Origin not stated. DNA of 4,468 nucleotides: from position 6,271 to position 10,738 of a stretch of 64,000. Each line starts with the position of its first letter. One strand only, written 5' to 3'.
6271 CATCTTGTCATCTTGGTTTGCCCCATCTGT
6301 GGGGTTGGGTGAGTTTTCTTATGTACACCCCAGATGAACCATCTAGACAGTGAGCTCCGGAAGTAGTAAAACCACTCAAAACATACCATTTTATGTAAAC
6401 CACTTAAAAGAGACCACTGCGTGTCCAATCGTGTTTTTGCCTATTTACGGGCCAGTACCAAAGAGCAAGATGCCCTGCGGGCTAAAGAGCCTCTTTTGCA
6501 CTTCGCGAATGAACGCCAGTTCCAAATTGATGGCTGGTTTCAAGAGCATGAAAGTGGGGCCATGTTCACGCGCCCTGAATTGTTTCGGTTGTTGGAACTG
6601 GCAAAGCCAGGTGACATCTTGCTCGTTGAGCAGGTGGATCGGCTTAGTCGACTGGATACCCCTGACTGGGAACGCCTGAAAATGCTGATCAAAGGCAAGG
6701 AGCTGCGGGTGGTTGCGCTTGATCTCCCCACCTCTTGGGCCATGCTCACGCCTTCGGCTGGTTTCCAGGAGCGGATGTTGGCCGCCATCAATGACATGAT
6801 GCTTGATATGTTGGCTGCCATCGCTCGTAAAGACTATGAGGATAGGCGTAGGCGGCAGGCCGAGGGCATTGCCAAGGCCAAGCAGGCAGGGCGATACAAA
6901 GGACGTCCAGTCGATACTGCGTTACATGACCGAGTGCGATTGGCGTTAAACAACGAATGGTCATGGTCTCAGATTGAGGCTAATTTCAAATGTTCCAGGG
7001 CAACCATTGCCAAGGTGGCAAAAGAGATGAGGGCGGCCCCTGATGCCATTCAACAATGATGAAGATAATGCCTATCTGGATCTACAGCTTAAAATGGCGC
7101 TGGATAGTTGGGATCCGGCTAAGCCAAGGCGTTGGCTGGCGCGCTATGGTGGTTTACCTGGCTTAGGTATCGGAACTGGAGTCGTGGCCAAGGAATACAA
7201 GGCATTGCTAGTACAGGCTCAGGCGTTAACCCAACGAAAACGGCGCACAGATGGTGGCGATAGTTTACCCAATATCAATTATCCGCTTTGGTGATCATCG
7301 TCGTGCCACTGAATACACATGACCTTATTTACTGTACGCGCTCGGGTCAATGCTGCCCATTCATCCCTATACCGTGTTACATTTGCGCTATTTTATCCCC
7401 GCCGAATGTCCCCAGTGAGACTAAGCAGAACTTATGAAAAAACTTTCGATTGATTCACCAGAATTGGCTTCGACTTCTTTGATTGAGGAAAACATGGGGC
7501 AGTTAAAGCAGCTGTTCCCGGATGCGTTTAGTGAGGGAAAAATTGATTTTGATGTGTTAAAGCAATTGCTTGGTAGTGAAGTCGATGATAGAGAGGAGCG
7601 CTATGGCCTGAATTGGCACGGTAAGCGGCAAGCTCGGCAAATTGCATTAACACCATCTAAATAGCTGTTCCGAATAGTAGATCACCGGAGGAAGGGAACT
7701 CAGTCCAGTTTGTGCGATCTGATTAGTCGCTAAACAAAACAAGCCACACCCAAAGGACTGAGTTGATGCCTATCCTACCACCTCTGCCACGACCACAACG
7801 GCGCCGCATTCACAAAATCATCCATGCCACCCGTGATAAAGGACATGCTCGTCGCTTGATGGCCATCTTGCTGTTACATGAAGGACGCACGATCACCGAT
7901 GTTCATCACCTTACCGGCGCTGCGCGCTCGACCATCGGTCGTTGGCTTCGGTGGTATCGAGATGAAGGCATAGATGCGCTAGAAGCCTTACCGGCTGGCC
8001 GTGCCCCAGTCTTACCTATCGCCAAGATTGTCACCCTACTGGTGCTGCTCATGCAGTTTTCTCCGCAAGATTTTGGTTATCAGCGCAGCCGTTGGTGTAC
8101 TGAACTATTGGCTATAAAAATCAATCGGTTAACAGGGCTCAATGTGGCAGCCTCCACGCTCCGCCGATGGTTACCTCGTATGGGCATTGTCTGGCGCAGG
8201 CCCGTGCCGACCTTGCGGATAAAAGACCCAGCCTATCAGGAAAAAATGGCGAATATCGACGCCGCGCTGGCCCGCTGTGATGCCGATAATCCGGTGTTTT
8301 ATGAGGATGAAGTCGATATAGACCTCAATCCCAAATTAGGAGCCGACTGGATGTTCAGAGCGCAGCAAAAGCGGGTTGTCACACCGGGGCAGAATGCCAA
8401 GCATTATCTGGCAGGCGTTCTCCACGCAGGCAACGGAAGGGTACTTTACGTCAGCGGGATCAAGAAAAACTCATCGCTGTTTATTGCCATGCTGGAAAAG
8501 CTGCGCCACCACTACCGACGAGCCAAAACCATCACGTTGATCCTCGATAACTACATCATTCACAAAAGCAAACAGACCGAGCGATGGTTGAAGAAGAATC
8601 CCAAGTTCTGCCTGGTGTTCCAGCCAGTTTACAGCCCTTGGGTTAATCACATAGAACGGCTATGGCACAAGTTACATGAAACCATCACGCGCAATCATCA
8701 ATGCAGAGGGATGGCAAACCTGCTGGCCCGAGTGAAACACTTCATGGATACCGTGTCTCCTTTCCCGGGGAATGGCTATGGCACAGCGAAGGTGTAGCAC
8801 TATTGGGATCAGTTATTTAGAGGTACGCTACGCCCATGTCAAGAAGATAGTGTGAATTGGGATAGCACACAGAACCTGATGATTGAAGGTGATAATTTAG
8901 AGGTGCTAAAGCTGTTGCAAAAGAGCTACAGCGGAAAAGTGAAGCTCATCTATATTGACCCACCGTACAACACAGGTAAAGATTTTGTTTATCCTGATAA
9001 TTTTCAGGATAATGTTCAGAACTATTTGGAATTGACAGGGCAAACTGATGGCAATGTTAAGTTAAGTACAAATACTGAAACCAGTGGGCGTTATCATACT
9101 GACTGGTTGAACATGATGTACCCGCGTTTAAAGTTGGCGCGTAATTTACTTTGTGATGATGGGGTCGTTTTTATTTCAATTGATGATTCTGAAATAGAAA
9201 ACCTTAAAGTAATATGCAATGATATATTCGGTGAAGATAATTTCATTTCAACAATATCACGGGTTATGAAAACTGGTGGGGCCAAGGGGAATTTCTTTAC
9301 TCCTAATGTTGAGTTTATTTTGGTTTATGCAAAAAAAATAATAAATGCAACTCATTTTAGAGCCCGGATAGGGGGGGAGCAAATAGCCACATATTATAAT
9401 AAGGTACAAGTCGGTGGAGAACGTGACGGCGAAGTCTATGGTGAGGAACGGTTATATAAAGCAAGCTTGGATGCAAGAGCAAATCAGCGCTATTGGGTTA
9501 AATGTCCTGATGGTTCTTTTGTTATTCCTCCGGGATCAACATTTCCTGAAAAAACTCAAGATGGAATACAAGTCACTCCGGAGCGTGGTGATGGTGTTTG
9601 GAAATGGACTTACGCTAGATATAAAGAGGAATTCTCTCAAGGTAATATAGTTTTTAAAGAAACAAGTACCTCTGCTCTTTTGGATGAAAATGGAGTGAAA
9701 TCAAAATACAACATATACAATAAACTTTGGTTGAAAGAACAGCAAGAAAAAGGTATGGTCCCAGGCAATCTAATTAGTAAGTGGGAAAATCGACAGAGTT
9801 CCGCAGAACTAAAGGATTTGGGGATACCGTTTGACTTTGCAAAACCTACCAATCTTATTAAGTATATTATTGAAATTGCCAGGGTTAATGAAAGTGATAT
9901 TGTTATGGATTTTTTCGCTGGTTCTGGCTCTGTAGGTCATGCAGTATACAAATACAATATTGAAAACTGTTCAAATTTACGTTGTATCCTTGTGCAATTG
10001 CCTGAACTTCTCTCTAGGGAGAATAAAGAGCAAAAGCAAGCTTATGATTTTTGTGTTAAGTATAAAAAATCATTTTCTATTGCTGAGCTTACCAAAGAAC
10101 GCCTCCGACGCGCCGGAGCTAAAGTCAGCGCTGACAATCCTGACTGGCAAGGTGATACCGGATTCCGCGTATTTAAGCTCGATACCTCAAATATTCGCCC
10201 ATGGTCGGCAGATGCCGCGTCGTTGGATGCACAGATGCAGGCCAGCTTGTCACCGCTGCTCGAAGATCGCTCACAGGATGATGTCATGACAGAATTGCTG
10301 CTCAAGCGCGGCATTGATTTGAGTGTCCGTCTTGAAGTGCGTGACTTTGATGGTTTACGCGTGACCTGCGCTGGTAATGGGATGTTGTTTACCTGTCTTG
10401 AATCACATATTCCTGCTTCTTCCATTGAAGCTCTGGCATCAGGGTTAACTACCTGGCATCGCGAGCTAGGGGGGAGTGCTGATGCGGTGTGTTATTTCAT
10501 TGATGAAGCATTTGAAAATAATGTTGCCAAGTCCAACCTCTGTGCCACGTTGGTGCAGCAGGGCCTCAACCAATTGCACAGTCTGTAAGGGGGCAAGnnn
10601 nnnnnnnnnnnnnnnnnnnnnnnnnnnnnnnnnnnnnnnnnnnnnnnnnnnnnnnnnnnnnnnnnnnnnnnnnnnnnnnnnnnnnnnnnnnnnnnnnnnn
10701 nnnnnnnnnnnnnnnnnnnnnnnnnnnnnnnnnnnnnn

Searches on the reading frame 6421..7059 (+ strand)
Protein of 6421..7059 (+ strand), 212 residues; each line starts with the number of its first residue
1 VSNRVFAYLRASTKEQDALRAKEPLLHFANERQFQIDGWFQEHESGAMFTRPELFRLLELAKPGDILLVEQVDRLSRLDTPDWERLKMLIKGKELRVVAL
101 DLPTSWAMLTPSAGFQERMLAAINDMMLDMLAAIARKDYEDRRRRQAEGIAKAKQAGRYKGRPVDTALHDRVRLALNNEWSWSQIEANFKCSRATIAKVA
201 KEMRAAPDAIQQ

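Call 16: search_protein_families(library=pfam, proteins=[window:6421-7059:+], max_evalue=0.001)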
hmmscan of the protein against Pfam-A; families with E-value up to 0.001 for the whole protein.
window:6421-7059:+ (212 aa): 1 family
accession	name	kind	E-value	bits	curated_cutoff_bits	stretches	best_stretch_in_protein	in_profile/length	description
PF00239.26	Resolvase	-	1.6e-22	80.6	23.3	1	5-159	1-145/145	Resolvase, N terminal domain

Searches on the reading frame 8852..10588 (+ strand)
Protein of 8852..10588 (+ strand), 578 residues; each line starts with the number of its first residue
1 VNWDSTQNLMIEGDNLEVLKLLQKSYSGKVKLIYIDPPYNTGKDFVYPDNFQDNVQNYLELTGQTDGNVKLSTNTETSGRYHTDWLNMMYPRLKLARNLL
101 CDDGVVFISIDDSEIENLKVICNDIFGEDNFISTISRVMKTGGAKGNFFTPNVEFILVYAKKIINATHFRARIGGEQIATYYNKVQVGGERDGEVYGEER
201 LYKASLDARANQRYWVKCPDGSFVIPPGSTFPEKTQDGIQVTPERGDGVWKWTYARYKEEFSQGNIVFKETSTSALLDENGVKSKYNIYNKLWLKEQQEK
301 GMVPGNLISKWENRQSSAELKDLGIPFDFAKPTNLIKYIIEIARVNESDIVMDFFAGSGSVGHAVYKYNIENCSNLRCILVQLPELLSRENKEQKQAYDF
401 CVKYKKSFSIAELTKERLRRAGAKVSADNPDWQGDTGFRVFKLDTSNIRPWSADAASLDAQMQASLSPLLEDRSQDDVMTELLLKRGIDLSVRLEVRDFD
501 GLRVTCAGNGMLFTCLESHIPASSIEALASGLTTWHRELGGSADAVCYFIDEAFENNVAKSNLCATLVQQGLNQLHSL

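Call 4: search_protein_families(library=padloc, proteins=[window:8852-10588:+], max_evalue=0.001)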
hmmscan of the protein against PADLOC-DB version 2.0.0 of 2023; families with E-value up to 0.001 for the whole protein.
window:8852-10588:+ (578 aa): 25 families
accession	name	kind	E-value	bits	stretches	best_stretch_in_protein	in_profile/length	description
PDLC03634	MTase_III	-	7.7e-168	558.2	1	1-577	88-620/621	Type III methyltransferase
PDLC03641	MTase_III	-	2.9e-89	298.4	1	6-465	103-518/657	Type III methyltransferase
PDLC03637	MTase_III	-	1.6e-60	203.2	2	2-166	116-268/513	Type III methyltransferase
PDLC03644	MTase_III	-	3e-60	202.5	1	5-389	36-387/542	Type III methyltransferase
PDLC03636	MTase_III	-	1.2e-48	164.3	2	81-368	92-384/575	Type III methyltransferase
PDLC03642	MTase_III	-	7.5e-44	148.3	3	76-171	130-226/528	Type III methyltransferase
PDLC03635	MTase_III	-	1.4e-43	147.6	2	82-365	265-548/708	Type III methyltransferase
PDLC03640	MTase_III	-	9.8e-39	131.2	2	7-130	43-160/654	Type III methyltransferase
PDLC03639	MTase_III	-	7.9e-32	108.4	2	5-167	85-227/639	Type III methyltransferase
PDLC03354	MTase_II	-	2.1e-28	97.5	2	8-189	61-235/425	Type II methyltransferase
PDLC03638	MTase_III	-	3.2e-27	93.2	2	83-363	429-651/816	Type III methyltransferase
PDLC03300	MTase_II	-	7.6e-27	92.1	2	6-164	10-165/302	Type II methyltransferase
PDLC03646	MTase_III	-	2.1e-26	90.1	3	248-407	698-848/1057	Type III methyltransferase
PDLC03278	MTase_II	-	4.7e-25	86.8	2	80-170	41-130/390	Type II methyltransferase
PDLC03643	MTase_III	-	3.7e-20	70.5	2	89-167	1-79/465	Type III methyltransferase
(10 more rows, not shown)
